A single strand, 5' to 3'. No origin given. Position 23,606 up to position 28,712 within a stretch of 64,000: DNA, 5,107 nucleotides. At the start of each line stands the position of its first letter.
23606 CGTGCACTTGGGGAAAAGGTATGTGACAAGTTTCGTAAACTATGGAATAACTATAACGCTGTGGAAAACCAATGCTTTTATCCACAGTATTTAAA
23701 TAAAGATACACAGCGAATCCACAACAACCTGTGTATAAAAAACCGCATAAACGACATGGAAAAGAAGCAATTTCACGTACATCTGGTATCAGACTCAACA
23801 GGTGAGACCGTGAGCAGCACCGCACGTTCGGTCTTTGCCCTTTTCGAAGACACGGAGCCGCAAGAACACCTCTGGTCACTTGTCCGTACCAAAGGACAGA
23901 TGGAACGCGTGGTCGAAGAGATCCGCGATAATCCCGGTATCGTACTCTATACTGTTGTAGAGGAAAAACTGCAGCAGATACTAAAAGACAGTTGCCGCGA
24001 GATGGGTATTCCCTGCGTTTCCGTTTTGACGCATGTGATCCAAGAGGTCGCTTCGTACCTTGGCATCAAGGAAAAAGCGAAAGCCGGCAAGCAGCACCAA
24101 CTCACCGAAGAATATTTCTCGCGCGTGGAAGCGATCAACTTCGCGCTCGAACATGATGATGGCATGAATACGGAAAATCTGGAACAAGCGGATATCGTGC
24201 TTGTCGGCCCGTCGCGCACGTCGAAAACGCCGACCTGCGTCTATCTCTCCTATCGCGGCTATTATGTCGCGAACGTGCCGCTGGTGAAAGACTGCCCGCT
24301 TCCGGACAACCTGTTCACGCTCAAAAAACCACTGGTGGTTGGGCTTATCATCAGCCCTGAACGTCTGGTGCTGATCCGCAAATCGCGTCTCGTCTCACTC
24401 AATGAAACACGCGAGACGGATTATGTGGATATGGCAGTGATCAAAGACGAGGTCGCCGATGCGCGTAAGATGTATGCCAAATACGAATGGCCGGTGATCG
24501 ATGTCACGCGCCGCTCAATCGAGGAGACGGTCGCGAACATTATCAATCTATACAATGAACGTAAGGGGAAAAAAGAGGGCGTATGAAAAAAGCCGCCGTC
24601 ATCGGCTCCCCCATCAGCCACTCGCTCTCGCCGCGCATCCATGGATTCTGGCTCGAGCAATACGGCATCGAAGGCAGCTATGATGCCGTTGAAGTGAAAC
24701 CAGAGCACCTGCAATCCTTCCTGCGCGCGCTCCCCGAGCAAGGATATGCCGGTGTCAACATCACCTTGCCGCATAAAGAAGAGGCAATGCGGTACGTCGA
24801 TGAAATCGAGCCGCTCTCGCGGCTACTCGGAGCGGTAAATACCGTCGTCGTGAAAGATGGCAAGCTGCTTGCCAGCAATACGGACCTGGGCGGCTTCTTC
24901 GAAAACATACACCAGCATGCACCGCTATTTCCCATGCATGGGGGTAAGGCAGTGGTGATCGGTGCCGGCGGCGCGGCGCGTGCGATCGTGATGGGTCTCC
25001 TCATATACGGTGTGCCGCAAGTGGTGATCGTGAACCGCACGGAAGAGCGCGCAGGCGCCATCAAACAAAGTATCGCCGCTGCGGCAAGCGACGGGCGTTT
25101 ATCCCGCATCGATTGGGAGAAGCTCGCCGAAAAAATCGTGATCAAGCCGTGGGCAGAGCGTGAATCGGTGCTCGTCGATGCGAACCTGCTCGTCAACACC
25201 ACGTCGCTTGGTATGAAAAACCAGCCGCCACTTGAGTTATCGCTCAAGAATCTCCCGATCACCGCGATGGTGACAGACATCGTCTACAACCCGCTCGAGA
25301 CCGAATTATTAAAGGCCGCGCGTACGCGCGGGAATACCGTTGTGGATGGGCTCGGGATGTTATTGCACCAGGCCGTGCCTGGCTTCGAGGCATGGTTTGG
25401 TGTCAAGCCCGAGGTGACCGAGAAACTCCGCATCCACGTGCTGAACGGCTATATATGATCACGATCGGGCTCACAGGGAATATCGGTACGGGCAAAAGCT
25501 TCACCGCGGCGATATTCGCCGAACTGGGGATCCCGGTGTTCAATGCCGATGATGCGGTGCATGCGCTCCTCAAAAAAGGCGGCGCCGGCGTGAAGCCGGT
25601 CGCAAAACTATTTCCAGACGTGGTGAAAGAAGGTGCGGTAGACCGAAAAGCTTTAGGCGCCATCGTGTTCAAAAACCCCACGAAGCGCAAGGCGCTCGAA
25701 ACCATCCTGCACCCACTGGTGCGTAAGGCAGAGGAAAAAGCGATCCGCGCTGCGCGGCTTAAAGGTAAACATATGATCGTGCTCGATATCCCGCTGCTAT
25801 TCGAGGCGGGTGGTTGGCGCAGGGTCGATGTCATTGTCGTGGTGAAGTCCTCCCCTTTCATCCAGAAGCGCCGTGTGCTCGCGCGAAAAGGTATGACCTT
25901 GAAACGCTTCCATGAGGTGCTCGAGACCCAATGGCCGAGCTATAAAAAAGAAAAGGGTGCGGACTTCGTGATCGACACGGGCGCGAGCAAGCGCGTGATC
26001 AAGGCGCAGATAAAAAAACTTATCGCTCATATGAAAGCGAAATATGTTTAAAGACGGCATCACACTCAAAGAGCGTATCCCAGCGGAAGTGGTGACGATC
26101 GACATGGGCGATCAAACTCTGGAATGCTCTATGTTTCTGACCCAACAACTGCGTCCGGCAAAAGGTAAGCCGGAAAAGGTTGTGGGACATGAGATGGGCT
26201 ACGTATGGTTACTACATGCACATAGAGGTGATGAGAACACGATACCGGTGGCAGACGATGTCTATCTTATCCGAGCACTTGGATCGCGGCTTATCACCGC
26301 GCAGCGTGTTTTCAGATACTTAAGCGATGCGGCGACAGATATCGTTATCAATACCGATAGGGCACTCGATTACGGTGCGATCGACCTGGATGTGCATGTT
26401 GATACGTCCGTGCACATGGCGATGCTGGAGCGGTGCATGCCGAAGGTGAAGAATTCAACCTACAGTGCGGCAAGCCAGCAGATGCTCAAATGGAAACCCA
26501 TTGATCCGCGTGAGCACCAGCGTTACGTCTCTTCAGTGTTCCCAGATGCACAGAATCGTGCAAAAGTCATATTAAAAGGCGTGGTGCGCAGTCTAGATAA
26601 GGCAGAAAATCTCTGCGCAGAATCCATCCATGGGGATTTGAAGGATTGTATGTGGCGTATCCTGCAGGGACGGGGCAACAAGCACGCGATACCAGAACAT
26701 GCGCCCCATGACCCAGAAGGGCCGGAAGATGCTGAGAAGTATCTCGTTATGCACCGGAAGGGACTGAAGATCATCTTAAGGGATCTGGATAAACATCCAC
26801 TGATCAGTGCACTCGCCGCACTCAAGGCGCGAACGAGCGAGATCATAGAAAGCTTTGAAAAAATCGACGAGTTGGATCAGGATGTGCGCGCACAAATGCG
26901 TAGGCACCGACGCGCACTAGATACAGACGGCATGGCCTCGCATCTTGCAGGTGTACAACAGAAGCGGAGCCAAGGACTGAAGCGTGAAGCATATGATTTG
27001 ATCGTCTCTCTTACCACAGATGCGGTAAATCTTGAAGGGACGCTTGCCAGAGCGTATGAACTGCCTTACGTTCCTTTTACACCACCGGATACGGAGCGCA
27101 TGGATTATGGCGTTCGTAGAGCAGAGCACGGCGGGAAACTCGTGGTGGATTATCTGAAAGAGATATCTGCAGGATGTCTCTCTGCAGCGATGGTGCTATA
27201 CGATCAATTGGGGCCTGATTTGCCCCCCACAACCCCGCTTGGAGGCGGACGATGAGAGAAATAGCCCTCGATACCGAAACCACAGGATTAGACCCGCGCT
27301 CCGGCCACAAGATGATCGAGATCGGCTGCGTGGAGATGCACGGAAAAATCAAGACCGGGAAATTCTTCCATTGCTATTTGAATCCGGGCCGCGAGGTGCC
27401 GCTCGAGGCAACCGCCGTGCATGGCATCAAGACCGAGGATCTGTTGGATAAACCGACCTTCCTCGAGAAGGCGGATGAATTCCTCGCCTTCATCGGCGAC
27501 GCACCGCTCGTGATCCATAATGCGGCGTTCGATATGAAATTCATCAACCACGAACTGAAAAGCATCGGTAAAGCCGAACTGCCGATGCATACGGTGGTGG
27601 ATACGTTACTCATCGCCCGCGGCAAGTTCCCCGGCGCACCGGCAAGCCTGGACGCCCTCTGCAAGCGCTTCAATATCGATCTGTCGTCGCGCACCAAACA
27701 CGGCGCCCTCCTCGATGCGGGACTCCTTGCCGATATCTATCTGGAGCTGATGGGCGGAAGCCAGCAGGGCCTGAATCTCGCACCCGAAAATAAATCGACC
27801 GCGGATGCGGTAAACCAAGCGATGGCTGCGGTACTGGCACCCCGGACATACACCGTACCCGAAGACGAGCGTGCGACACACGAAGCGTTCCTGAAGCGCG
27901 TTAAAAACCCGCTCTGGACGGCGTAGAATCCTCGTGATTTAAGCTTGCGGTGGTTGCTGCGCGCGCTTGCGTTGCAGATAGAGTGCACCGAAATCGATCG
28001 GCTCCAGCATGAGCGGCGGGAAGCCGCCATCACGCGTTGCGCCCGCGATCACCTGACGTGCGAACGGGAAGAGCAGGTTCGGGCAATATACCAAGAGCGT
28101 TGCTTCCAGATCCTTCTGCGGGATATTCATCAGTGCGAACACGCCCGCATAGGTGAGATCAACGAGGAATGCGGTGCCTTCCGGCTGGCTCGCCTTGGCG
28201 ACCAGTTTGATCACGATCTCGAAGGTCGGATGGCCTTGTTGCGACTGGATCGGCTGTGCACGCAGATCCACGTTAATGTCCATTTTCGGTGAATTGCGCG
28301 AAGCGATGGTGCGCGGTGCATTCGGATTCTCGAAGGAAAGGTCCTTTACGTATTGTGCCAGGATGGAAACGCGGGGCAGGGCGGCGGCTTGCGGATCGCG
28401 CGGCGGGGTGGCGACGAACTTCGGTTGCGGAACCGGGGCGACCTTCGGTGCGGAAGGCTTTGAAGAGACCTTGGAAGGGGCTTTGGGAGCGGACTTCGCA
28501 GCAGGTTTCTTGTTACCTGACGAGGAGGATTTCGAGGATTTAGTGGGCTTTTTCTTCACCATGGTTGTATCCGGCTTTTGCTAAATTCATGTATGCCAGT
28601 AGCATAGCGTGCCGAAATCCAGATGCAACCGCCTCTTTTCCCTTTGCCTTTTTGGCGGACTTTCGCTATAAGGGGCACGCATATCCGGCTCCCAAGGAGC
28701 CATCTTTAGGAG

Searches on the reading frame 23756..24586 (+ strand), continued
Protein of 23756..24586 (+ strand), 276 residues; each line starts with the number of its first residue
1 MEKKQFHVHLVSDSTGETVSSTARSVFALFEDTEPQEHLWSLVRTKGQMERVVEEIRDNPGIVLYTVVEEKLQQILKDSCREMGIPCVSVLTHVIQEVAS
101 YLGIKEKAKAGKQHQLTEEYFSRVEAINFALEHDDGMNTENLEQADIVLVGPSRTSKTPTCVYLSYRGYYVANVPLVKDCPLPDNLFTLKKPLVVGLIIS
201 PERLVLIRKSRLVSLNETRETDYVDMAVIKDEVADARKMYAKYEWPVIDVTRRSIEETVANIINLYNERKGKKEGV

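Call 43: list_cluster_members(proteins=[P0001, P0018, P0020, P0030, P0024, P0057, P0068, P0084, P0097, P0098])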
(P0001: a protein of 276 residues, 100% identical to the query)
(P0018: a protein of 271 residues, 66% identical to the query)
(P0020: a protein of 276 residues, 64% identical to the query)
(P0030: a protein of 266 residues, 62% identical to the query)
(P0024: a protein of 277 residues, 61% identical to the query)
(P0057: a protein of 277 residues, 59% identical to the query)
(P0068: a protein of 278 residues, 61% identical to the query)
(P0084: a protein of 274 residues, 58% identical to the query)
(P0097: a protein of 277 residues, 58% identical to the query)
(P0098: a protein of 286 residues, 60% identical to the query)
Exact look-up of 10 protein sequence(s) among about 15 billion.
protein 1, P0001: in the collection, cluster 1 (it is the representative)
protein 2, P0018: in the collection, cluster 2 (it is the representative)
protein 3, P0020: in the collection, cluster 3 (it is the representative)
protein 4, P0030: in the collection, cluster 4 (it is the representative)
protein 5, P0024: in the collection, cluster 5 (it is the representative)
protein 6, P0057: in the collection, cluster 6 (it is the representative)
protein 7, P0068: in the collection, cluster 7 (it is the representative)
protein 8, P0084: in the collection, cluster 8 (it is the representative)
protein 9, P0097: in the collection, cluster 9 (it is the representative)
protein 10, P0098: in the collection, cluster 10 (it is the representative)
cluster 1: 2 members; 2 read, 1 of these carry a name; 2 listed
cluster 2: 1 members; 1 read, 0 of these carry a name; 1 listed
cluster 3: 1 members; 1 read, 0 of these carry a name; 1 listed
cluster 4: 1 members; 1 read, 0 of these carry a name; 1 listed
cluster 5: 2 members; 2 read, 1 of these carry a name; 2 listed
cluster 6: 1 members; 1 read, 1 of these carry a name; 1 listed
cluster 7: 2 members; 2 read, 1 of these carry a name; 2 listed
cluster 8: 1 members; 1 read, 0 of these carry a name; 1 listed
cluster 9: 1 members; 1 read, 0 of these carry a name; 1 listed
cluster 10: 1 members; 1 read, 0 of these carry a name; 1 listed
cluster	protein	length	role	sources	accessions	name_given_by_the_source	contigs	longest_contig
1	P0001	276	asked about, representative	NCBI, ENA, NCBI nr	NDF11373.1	MAG: kinase/pyrophosphorylase [Proteobacteria bacterium] | kinase/pyrophosphorylase [Pseudomonadota bacterium]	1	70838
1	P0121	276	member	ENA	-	-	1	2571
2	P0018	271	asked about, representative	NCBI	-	-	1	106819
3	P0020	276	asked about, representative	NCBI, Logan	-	-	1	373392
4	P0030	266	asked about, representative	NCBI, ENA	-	-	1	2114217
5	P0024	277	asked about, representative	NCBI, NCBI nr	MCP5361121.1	MAG: kinase/pyrophosphorylase [Hyphomicrobiales bacterium] | kinase/pyrophosphorylase [Hyphomicrobiales bacterium]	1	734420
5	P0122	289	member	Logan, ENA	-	-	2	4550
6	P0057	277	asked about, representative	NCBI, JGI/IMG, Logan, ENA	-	regulator of PEP synthase PpsR (kinase-PPPase family)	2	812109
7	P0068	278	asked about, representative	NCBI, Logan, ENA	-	-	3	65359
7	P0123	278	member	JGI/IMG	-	regulator of PEP synthase PpsR (kinase-PPPase family)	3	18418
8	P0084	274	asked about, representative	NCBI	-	-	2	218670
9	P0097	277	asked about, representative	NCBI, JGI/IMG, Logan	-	-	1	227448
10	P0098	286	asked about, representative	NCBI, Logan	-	-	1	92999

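Call 49: search_protein_families(library=ncbifam, proteins=[window:23756-24586:+], max_evalue=0.01)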
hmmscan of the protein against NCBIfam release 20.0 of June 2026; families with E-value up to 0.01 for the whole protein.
window:23756-24586:+ (276 aa): 2 families
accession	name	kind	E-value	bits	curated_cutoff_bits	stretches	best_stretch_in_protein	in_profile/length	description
NF003742.0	PRK05339.1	subfamily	1.1e-101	339.9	225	1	2-270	2-267/270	pyruvate, phosphate dikinase/phosphoenolpyruvate synthase regulator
NF049928.1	PEPSynRegPpsR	equivalog_domain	1.6e-49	168.6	350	1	6-265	4-265/272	posphoenolpyruvate synthetase regulatory kinase/phosphorylase PpsR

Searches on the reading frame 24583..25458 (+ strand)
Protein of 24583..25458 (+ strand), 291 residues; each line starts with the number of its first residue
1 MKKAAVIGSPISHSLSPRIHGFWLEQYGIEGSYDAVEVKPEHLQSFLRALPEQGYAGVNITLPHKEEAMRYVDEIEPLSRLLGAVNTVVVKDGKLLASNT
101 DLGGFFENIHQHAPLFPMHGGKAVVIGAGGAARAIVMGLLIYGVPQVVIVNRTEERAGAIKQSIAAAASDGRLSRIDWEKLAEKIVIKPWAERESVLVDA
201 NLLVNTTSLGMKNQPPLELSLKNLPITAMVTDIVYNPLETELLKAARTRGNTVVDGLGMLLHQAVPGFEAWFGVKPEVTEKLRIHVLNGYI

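Call 5: search_protein_families(library=pfam, proteins=[window:24583-25458:+])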
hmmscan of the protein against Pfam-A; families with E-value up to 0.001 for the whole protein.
window:24583-25458:+ (291 aa): 4 families
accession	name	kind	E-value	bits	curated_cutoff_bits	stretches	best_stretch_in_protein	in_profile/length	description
PF08501.16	Shikimate_dh_N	-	1.1e-27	96.5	27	1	6-88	1-83/83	Shikimate dehydrogenase substrate binding domain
PF18317.6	SDH_C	-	3.1e-07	30.5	25.8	1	256-278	1-23/31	Shikimate 5'-dehydrogenase C-terminal domain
PF01488.26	Shikimate_DH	-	5.7e-07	30.1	24.3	1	118-175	10-68/138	Shikimate / quinate 5-dehydrogenase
PF03807.23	F420_oxidored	-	0.00081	20.4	21.6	0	124-168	3-48/94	NADP oxidoreductase coenzyme F420-dependent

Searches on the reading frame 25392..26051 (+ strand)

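Call 5: search_protein_families(library=pfam, proteins=[window:25392-26051:+])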
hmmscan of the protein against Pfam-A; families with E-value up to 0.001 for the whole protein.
window:25392-26051:+ (219 aa): 2 families
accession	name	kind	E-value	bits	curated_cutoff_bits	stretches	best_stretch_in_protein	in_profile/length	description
PF01121.26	CoaE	-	4e-40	137.8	27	1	24-196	2-174/180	Dephospho-CoA kinase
PF13238.12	AAA_18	-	0.00023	22.1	29.4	0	25-172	1-118/128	AAA domain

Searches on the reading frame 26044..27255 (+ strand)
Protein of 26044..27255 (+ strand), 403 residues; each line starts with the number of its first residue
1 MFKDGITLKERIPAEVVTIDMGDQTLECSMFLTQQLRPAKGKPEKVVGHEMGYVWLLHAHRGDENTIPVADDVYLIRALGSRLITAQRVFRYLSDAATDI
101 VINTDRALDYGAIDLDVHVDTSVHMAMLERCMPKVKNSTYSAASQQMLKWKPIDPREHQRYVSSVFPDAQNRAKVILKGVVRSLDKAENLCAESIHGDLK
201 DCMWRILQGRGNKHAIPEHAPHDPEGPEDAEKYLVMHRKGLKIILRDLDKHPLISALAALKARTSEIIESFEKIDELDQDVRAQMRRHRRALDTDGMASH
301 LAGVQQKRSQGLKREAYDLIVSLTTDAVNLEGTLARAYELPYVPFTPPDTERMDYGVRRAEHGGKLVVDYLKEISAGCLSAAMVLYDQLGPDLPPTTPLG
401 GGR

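Call 5: search_protein_families(library=pfam, proteins=[window:26044-27255:+])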
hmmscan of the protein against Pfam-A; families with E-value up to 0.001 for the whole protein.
window:26044-27255:+ (403 aa): 0 families

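Call 49: search_protein_families(library=ncbifam, proteins=[window:26044-27255:+], max_evalue=0.01)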
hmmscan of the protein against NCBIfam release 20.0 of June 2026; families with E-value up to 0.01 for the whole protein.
window:26044-27255:+ (403 aa): 0 families

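Call 51: find_homologous_proteins(query=window:26044-27255:+)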
Query window:26044-27255:+: 8000 candidates shared short words with the query, none scored E <= 0.001.

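Call 52: search_protein_families(library=padloc, proteins=[window:26044-27255:+], max_evalue=0.1)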
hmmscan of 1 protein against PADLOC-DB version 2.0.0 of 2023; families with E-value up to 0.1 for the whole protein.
window:26044-27255:+ (403 aa): 0 families

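Call 53: search_protein_families(library=phrogs, proteins=[window:26044-27255:+], max_evalue=0.1)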
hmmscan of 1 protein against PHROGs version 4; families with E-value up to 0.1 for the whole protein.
window:26044-27255:+ (403 aa): 2 families
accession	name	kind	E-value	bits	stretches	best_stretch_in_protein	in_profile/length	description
phrog_37077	-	unknown function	0.017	16.5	1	265-290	38-63/76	-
phrog_28226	-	unknown function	0.036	15.2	0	85-104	49-68/71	-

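Call 54: find_encoding_contigs(protein=window:26044-27255:+, flank=3000, max_places=3)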
Protein window:26044-27255:+ (403 aa): no gene with exactly this product is on record in the collection.

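Call 64: predict_structure(protein=window:26044-27255:+)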
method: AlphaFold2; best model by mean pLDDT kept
length: 403 residues; sequences in the alignment: 1
mean_pLDDT: 49.0   pTM: 0.45
mean pLDDT of the five models: 49.0, 48.0, 45.1, 44.0, 42.2
residues with pLDDT >= 90: 0; 70-90: 82; 50-70: 83; < 50: 238
segments of 3 or more residues with pLDDT < 50: 1-166, 207-246, 339-360, 396-403
pLDDT, mean of each block of 10 residues (from residue 1): 27 34 36 32 29 38 33 39 36 26 25 25 32 30 29 36 48 70 72 60 48 40 43 41 47 75 86 82 72 65 77 81 72 55 36 41 61 67 69 48 31
secondary structure, 60 per line:
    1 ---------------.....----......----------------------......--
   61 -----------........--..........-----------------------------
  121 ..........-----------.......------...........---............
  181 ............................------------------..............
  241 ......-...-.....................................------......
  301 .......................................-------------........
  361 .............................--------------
elements in order: E16-20 E25-30 E53-58 E72-79 E82-91 H121-130 H142-148 H155-165 H169-208 H227-246 H252-288 H295-339 H353-389

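Call 65: search_protein_representatives(protein=window:26044-27255:+)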
Query: 403 residues. Proteins with E-value up to 0.001 (for the whole library): 1; up to 1e-10: 1; up to 1e-30: 1. The best 1 are listed.
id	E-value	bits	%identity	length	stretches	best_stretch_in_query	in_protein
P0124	3.8e-103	362.2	100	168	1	236-403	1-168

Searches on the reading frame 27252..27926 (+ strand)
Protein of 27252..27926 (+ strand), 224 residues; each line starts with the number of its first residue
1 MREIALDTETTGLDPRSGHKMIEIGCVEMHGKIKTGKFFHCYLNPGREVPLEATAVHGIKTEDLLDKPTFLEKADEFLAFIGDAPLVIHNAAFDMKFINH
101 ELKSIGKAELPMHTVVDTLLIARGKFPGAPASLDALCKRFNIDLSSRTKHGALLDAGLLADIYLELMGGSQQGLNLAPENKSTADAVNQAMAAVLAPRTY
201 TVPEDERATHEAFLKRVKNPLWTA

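Call 5: search_protein_families(library=pfam, proteins=[window:27252-27926:+])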
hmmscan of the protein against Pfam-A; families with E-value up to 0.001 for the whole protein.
window:27252-27926:+ (224 aa): 3 families
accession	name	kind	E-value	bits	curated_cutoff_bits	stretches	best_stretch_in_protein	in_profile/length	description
PF00929.31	RNase_T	-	4.5e-38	131.8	24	1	4-163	1-164/164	Exonuclease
PF01612.26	DNA_pol_A_exo1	-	0.00012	22.3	23.6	0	81-141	72-128/173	3'-5' exonuclease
PF13482.12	RNase_H_2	-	0.00034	21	22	0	6-117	3-91/165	RNase_H superfamily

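Call 55: find_encoding_contigs(protein=window:27252-27926:+, flank=4000, max_places=4)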
Protein window:27252-27926:+ (224 aa): no gene with exactly this product is on record in the collection.

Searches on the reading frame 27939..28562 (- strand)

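Call 5: search_protein_families(library=pfam, proteins=[window:27939-28562:-])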
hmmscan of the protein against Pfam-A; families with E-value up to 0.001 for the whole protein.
window:27939-28562:- (207 aa): 1 family
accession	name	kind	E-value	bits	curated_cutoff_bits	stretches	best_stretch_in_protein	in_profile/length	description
PF02556.19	SecB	-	6.6e-49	165.9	26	1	60-201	3-140/141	Preprotein translocase subunit SecB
